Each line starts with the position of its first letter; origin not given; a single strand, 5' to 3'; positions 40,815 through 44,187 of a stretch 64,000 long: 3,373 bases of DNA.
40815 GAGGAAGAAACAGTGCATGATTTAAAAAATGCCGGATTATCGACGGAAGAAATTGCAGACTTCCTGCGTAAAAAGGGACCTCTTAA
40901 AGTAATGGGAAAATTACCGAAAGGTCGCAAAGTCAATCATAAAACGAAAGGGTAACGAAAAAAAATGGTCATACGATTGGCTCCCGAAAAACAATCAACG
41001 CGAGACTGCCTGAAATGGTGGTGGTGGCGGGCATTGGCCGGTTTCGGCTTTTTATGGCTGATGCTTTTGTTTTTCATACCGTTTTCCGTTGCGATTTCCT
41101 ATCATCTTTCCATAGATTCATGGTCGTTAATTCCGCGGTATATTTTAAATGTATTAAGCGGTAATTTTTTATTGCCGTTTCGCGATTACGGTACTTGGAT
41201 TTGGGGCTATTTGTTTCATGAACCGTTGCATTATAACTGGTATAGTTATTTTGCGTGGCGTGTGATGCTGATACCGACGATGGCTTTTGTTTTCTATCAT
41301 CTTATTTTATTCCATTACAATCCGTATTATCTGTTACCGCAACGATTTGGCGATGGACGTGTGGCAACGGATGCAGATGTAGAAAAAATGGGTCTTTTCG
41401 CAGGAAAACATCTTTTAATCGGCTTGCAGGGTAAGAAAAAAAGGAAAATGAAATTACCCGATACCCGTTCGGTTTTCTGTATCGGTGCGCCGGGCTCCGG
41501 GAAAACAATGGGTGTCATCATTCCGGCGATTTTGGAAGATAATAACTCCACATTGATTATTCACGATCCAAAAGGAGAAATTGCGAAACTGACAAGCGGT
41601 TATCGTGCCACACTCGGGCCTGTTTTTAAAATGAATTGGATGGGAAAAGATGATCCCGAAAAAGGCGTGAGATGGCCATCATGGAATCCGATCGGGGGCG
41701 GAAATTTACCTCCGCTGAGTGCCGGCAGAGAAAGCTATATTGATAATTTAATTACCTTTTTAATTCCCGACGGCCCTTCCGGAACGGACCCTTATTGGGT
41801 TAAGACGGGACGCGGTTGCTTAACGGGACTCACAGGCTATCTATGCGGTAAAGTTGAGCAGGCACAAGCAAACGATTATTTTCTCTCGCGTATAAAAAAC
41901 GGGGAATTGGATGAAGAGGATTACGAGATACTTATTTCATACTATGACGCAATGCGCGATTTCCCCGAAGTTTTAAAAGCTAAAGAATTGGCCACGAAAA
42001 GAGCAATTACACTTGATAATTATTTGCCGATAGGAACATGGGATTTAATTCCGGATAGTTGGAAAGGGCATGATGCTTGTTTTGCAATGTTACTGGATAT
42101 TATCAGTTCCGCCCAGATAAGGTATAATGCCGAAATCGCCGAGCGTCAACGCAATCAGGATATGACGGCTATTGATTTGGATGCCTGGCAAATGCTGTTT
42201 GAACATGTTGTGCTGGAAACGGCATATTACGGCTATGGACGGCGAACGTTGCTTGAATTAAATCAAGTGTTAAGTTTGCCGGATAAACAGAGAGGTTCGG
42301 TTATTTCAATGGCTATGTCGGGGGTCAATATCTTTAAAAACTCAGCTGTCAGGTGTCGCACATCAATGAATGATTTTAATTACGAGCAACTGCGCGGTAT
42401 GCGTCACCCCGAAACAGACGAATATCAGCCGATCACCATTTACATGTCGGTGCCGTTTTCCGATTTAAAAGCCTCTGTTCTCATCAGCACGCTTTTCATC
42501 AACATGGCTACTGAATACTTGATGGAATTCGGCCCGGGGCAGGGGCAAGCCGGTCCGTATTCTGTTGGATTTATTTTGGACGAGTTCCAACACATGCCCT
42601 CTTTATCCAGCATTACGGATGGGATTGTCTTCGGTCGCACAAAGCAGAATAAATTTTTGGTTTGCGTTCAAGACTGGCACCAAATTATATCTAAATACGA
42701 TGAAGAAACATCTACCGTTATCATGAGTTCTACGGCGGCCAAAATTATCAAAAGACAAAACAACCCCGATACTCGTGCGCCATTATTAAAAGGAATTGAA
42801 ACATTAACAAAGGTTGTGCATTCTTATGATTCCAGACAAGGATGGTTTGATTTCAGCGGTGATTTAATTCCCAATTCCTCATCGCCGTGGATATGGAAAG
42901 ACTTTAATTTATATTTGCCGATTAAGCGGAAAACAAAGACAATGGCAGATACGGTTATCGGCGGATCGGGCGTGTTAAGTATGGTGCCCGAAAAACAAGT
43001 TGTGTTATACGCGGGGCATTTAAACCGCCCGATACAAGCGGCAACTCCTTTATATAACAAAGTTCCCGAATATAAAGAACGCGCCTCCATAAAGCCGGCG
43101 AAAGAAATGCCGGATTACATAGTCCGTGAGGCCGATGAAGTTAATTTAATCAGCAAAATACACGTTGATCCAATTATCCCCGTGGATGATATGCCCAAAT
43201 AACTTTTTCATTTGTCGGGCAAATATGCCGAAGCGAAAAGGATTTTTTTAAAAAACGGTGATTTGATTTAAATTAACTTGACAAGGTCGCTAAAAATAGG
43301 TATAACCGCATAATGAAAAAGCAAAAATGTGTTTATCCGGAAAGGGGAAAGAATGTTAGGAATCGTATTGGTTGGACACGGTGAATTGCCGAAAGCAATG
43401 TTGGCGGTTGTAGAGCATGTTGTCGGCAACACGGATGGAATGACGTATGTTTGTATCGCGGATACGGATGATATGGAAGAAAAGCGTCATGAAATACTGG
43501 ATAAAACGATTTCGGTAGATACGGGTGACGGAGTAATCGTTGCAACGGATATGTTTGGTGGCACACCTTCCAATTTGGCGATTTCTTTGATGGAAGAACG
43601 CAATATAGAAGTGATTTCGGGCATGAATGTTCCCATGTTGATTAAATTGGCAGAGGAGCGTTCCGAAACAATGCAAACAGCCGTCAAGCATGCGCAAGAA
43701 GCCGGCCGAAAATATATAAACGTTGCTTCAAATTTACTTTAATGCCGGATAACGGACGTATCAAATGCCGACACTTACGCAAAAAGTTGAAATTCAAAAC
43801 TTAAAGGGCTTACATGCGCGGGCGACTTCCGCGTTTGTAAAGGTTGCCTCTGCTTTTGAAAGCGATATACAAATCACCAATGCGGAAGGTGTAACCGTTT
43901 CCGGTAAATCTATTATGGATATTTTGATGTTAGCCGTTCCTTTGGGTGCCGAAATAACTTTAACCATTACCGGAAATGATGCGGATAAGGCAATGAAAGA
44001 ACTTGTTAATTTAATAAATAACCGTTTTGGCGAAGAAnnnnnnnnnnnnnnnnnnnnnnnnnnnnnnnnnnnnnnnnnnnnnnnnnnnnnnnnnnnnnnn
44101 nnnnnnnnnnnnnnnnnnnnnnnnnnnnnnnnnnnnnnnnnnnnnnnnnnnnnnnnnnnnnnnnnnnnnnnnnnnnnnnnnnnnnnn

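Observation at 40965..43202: Orphan type IV coupling protein (VirD4/TraG family) with no other T4SS genes in the 64-kb window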

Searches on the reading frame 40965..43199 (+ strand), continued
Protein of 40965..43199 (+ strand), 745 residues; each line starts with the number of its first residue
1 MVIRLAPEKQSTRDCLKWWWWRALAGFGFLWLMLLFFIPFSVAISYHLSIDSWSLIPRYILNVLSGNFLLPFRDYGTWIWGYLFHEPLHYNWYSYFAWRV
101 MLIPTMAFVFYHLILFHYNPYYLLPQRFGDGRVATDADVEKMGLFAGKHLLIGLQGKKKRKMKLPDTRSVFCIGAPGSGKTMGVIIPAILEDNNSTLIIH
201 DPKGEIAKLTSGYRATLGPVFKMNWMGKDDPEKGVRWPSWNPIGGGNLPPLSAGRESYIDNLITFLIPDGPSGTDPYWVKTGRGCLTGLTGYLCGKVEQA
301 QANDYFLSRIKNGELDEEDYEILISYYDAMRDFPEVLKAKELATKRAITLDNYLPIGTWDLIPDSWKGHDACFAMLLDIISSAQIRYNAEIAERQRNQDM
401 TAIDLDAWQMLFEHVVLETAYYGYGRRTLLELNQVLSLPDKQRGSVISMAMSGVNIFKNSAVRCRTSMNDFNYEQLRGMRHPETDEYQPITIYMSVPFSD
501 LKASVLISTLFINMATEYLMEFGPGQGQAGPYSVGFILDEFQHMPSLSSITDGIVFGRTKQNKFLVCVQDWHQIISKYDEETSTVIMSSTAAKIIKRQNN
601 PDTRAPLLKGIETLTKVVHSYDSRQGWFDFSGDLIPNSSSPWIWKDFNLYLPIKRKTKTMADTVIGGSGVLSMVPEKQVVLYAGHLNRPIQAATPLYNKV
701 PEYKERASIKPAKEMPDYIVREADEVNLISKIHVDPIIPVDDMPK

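Call 88: list_cluster_members(proteins=[P0413, P0427, P0453, P0454, P0471, P0504, P0060, P0069, P0097, P0103])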
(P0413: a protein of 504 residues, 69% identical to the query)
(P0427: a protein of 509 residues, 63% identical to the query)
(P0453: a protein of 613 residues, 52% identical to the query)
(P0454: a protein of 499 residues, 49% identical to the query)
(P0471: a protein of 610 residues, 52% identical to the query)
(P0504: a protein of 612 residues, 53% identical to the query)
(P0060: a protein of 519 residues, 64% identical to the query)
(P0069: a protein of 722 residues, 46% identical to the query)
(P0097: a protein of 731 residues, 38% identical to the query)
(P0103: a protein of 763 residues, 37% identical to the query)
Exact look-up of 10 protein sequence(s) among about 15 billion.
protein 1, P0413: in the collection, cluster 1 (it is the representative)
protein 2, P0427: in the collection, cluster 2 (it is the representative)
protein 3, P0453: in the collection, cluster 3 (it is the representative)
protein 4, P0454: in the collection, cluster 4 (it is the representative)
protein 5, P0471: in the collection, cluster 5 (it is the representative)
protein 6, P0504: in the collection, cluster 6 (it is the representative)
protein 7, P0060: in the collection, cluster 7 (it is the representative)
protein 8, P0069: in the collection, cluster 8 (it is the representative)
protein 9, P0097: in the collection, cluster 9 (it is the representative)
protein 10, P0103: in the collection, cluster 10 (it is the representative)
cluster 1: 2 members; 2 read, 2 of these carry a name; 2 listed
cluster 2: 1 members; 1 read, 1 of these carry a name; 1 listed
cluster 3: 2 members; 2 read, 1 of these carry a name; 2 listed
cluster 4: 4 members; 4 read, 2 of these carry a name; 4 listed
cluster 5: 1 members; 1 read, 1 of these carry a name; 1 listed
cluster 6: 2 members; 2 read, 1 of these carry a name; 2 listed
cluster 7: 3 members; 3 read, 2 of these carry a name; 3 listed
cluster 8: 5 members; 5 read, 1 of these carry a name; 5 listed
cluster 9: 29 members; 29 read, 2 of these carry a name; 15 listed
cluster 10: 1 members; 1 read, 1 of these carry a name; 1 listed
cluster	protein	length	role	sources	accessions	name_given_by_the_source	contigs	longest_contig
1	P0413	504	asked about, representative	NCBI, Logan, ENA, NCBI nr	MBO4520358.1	MAG: TrbG/VirB9 family P-type conjugative transfer protein [Alphaproteobacteria bacterium] | TrbG/VirB9 family P-type conjugative transfer protein [Alphaproteobacteria bacterium]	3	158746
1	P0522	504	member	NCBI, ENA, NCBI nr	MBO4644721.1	MAG: TrbG/VirB9 family P-type conjugative transfer protein [Alphaproteobacteria bacterium] | TrbG/VirB9 family P-type conjugative transfer protein [Alphaproteobacteria bacterium]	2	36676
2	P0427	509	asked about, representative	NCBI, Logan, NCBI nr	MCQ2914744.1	MAG: TrbG/VirB9 family P-type conjugative transfer protein [Alphaproteobacteria bacterium] | TrbG/VirB9 family P-type conjugative transfer protein [Alphaproteobacteria bacterium]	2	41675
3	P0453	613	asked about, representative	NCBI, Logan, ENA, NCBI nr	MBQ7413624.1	MAG: TrbG/VirB9 family P-type conjugative transfer protein [Alphaproteobacteria bacterium] | TrbG/VirB9 family P-type conjugative transfer protein [Alphaproteobacteria bacterium]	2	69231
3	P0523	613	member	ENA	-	-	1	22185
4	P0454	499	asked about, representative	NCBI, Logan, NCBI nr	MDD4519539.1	MAG: TrbG/VirB9 family P-type conjugative transfer protein [Alphaproteobacteria bacterium] | TrbG/VirB9 family P-type conjugative transfer protein [Alphaproteobacteria bacterium]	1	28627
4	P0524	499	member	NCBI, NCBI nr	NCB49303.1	MAG: hypothetical protein EOM53_01300 [Alphaproteobacteria bacterium] | hypothetical protein [Alphaproteobacteria bacterium]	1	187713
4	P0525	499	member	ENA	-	-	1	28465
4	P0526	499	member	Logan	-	-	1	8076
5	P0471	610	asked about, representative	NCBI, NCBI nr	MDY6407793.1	MAG: TrbG/VirB9 family P-type conjugative transfer protein [Pseudomonadota bacterium] | TrbG/VirB9 family P-type conjugative transfer protein [Pseudomonadota bacterium]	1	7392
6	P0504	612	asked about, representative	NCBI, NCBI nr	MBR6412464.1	MAG: TrbG/VirB9 family P-type conjugative transfer protein [Alphaproteobacteria bacterium] | TrbG/VirB9 family P-type conjugative transfer protein [Alphaproteobacteria bacterium]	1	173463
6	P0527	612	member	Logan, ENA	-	-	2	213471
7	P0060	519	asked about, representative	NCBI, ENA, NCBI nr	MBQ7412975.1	MAG: type IV secretory system conjugative DNA transfer family protein ... | type IV secretory system conjugative DNA transfer family protein [Alphaproteobacteria ...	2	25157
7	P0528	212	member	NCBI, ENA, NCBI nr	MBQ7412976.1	MAG: TraM recognition domain-containing protein [Alphaproteobacteria bacterium] | TraM recognition domain-containing protein [Alphaproteobacteria bacterium]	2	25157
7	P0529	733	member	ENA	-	-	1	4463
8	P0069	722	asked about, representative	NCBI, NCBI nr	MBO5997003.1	MAG: type IV secretory system conjugative DNA transfer family protein ... | type IV secretory system conjugative DNA transfer family protein [Alphaproteobacteria ...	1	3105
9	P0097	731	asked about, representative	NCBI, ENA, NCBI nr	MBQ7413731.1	MAG: type IV secretory system conjugative DNA transfer family protein ... | type IV secretory system conjugative DNA transfer family protein [Alphaproteobacteria ...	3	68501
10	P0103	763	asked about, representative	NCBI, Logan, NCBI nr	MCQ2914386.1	MAG: type IV secretory system conjugative DNA transfer family protein ... | type IV secretory system conjugative DNA transfer family protein [Alphaproteobacteria ...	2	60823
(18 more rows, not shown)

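Call 90: list_cluster_members(proteins=[P0089, P0094, P0096, P0098, P0133, P0137, P0201, P0219, P0418, P0448])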
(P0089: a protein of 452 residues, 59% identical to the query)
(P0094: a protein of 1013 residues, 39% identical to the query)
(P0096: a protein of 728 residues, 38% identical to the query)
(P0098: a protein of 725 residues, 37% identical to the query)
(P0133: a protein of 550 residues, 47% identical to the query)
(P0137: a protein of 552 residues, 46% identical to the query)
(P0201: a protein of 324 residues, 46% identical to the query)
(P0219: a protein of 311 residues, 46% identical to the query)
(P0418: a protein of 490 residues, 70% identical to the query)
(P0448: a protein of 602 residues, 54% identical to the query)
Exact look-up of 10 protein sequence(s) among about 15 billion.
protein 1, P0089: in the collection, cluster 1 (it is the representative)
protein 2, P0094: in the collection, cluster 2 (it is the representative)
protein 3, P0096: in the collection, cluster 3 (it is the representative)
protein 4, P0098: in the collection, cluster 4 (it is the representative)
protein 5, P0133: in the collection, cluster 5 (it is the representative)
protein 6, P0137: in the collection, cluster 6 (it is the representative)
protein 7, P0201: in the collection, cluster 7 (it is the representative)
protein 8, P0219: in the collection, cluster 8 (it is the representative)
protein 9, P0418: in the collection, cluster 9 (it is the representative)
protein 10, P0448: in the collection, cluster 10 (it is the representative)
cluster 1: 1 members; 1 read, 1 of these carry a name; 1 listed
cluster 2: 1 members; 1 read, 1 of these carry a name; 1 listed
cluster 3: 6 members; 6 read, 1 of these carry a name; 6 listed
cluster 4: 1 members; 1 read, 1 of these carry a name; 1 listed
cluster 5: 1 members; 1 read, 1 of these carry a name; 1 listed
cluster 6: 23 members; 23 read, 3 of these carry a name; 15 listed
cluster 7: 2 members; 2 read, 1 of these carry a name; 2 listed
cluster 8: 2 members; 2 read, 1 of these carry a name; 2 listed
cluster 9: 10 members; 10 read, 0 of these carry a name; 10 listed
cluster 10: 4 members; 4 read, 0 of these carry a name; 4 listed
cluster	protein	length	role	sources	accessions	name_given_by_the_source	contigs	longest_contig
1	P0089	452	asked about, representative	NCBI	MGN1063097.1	MAG: type IV secretory system conjugative DNA transfer family protein, partial ...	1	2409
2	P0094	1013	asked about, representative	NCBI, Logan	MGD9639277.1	MAG: type IV secretory system conjugative DNA transfer family protein ...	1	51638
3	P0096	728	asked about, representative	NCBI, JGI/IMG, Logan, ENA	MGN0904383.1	MAG: type IV secretory system conjugative DNA transfer family protein ... | type IV secretory pathway TraG/TraD family ATPase VirD4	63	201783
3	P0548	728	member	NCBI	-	-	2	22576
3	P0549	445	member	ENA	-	-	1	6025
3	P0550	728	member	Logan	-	-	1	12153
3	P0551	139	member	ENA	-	-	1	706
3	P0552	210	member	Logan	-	-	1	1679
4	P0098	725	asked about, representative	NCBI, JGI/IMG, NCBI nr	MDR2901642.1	MAG: type IV secretory system conjugative DNA transfer family protein [Lactobacillales ... | type IV secretion system protein VirD4 | type IV secretory system conjugative DNA transfer family protein [Lactobacillales ...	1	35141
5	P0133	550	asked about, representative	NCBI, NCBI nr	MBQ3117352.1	MAG: pentapeptide repeat-containing protein [Alphaproteobacteria bacterium] | pentapeptide repeat-containing protein [Alphaproteobacteria bacterium]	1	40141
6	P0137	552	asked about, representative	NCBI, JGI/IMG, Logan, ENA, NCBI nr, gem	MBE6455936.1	MAG: hypothetical protein E7014_05795 [Alphaproteobacteria bacterium] | hypothetical protein [Alphaproteobacteria bacterium]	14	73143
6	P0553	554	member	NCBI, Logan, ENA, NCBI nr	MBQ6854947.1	MAG: pentapeptide repeat-containing protein [Alphaproteobacteria bacterium] | pentapeptide repeat-containing protein [Alphaproteobacteria bacterium]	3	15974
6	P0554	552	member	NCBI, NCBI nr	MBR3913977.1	MAG: pentapeptide repeat-containing protein [Alphaproteobacteria bacterium] | pentapeptide repeat-containing protein [Alphaproteobacteria bacterium]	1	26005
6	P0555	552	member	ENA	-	-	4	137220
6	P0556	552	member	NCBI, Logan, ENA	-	-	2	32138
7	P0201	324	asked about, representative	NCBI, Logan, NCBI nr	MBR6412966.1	MAG: pentapeptide repeat-containing protein [Alphaproteobacteria bacterium] | pentapeptide repeat-containing protein [Alphaproteobacteria bacterium]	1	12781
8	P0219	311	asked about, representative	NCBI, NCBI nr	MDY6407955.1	MAG: pentapeptide repeat-containing protein [Pseudomonadota bacterium] | pentapeptide repeat-containing protein [Pseudomonadota bacterium]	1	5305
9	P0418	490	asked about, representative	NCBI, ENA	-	-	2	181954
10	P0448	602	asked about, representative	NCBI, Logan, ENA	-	-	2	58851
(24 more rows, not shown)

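Call 95: search_protein_families(library=pfam, proteins=[L124:1867-2631:+, L124:2646-3347:+, L124:3362-4153:+, L124:4149-4784:+, L124:4802-5644:+, L124:5647-6603:+, L124:6609-8198:+, L124:11865-13631:+, L124:18445-19431:+], max_evalue=0.1)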
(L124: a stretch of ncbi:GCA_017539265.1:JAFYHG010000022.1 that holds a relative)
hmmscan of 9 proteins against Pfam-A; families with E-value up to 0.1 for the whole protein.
L124:1867-2631:+ (255 aa): 1 family
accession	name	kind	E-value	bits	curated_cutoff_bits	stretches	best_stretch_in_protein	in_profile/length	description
PF20609.3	pAdhesive_17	-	0.013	15.5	27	1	117-195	130-210/289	Putative adhesive domain (group 17)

L124:2646-3347:+ (234 aa): 0 families

L124:3362-4153:+ (264 aa): 0 families

L124:4149-4784:+ (212 aa): 1 family
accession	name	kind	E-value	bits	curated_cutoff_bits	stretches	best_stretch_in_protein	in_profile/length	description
PF12329.13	TMF_DNA_bd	-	0.044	14.2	35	1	138-180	3-46/74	TATA element modulatory factor 1 DNA binding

L124:4802-5644:+ (281 aa): 0 families

L124:5647-6603:+ (319 aa): 2 families
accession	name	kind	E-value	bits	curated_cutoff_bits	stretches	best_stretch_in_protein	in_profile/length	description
PF06560.17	GPI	-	0.011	15.4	20.7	1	184-255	12-85/182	Glucose-6-phosphate isomerase (GPI)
PF16145.10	DUF4853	-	0.084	13.4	34.8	0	190-269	25-106/135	Domain of unknown function (DUF4853)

L124:6609-8198:+ (530 aa): 0 families

L124:11865-13631:+ (589 aa): 4 families
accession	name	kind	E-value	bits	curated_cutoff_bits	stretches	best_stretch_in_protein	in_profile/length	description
PF21785.3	Bflower_2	-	2.4e-26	92.2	38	4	263-354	10-97/112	5-fold beta-flower protein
PF21784.3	Bflower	-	2.5e-05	25.1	25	0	241-304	4-65/116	4-fold beta flower protein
PF12396.14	DUF3659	-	0.00045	20.5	24.8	1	318-368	7-53/61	Protein of unknown function (DUF3659)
PF15780.11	ASH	-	0.08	13.6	27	0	82-163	10-88/98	Abnormal spindle-like microcephaly-assoc'd, ASPM-SPD-2-Hydin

L124:18445-19431:+ (329 aa): 11 families
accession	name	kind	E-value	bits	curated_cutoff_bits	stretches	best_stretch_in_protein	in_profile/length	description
PF00437.27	T2SSE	-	3.4e-24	85.6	24.9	1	169-284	141-252/370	Type II/IV secretion system protein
PF01580.24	FtsK_SpoIIIE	-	0.00034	20.6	24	1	169-192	37-61/221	FtsK/SpoIIIE family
PF12775.13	AAA_7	-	0.0065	16.5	25.8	1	165-198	28-61/181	P-loop containing dynein motor region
PF13555.12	AAA_29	-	0.018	15.2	27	1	160-197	12-49/61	P-loop containing region of AAA domain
PF01637.24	ATPase_2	-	0.028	14.7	33.2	1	171-224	21-69/225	ATPase domain predominantly from Archaea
PF08115.16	Toxin_28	-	0.034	14.5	25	1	35-52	16-33/35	SFI toxin family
PF02367.23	TsaE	-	0.036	14.4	26.6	1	162-200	13-51/128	Threonylcarbamoyl adenosine biosynthesis protein TsaE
PF20720.3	nSTAND3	-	0.039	14.1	27.2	1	160-211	7-59/155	Novel STAND NTPase 3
PF00005.33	ABC_tran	-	0.059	14.4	25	1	162-227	3-67/137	ABC transporter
PF13401.12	AAA_22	-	0.077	13.8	27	0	170-204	5-40/130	AAA domain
PF13191.12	AAA_16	-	0.079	13.9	32.6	0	169-209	23-63/167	AAA ATPase domain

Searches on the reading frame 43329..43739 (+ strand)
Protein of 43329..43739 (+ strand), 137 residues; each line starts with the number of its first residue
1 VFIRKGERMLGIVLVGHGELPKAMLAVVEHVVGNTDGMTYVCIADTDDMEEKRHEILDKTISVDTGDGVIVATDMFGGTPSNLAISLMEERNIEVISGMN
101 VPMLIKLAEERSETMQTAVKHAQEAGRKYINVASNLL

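Call 3: search_protein_families(library=pfam, proteins=[window:43329-43739:+], max_evalue=0.01)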
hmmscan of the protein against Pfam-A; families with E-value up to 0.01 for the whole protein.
window:43329-43739:+ (137 aa): 1 family
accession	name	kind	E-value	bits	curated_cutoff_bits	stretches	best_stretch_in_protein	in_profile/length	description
PF03610.21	EIIA-man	-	2.6e-24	86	21.4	1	11-116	1-107/116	PTS system fructose IIA component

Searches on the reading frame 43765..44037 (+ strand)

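Call 3: search_protein_families(library=pfam, proteins=[window:43765-44037:+], max_evalue=0.01)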
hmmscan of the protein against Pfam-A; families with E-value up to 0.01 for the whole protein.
window:43765-44037:+ (91 aa): 1 family
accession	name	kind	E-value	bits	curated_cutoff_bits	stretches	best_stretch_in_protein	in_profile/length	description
PF00381.24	PTS-HPr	-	5.2e-26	91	23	1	5-85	2-80/81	PTS HPr component phosphorylation site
